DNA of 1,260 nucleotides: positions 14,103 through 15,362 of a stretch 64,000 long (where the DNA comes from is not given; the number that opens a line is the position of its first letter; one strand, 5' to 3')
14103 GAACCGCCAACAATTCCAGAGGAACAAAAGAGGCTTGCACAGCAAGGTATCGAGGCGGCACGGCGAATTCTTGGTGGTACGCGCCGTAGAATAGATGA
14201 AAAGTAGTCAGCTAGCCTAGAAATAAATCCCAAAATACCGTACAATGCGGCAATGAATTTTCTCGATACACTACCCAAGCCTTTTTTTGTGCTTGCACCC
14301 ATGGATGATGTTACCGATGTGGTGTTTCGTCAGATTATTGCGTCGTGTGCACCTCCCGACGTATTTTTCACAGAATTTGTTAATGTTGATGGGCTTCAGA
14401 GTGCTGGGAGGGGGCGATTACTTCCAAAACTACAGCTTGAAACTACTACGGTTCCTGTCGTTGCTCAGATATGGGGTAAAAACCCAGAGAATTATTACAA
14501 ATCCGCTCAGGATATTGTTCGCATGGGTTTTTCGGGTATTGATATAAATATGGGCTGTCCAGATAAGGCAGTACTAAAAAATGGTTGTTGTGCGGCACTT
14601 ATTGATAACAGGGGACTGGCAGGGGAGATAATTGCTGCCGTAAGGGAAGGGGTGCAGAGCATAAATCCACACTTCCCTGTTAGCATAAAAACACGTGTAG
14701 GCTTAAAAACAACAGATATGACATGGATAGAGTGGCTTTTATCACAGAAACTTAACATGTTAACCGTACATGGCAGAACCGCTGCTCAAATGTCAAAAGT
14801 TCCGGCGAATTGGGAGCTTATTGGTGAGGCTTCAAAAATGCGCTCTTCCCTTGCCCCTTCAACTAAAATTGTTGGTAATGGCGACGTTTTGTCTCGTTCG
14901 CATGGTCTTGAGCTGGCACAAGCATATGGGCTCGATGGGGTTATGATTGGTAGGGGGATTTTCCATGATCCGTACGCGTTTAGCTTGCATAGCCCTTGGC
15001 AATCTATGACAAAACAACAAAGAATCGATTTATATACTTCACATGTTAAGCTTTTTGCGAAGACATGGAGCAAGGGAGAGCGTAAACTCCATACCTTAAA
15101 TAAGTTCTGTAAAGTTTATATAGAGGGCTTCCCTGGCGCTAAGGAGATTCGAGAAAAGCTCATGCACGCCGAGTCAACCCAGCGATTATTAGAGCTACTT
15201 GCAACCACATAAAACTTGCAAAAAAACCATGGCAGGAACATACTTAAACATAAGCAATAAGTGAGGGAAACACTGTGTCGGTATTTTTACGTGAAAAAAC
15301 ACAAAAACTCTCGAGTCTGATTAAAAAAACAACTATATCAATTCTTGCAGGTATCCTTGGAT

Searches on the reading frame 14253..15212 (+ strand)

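Call 65: search_protein_families(library=pfam, proteins=[window:14253-15212:+], max_evalue=0.001)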
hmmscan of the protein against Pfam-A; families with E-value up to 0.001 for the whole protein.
window:14253-15212:+ (319 aa): 1 family
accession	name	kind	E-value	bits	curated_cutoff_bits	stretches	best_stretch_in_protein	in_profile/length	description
PF01207.24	Dus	-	7e-48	163.8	20.4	1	14-316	2-302/311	Dihydrouridine synthase (Dus)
